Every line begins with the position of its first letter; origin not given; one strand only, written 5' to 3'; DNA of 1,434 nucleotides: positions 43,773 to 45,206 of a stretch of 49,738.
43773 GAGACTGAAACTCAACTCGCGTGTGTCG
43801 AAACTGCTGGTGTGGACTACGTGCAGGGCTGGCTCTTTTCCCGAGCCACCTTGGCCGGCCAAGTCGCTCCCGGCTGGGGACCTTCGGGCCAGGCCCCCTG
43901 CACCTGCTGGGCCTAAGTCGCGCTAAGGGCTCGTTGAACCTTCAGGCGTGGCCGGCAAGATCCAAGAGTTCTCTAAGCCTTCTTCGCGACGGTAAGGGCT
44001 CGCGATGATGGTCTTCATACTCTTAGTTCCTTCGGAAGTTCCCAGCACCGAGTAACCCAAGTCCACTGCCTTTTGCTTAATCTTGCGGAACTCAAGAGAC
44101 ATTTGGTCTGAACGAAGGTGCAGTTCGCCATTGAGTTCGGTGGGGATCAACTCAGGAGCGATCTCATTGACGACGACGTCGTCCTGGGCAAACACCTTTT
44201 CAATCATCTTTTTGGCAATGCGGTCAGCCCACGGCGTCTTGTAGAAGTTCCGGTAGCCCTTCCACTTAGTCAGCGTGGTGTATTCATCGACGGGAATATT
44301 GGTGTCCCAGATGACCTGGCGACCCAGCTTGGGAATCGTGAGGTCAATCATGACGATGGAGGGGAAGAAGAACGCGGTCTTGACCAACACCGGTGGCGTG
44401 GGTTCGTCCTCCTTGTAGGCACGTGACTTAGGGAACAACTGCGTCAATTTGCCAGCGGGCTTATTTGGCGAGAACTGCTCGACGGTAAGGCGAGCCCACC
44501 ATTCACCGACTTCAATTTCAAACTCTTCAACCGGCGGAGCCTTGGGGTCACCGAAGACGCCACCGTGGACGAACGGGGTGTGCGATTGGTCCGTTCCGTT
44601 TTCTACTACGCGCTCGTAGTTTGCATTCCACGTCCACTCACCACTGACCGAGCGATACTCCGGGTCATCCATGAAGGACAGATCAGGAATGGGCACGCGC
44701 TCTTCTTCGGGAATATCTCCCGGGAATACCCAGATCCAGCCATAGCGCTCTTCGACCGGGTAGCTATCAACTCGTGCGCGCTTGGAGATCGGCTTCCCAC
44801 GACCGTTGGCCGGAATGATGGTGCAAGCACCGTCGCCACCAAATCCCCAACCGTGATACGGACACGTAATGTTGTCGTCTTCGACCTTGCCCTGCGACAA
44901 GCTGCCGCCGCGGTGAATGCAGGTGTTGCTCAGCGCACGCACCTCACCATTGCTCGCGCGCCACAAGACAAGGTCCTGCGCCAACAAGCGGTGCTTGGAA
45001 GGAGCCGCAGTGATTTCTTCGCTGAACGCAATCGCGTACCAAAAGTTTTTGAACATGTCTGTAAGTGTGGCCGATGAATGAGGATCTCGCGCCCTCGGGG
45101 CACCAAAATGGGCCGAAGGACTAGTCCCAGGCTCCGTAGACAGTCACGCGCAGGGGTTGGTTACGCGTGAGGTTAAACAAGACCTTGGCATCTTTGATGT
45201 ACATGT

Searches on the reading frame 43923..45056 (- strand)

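Call 96: search_protein_families(library=pfam, proteins=[window:43923-45056:-], max_evalue=1)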
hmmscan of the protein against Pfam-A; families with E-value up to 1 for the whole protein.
window:43923-45056:- (377 aa): 4 families
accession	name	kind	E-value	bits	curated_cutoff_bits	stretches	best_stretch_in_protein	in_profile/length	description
PF19112.6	VanA_C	-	1.8e-28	100.5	23.5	1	143-332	1-192/193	Vanillate O-demethylase oxygenase C-terminal domain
PF00355.32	Rieske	-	3.4e-22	78.6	20.3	1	6-96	2-84/88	Rieske [2Fe-2S] domain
PF19298.5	KshA_C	-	0.0033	18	23.3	1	111-270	4-146/207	3-Ketosteroid 9alpha-hydroxylase C-terminal domain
PF13806.12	Rieske_2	-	0.03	14.7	27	1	6-110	2-103/104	Rieske-like [2Fe-2S] domain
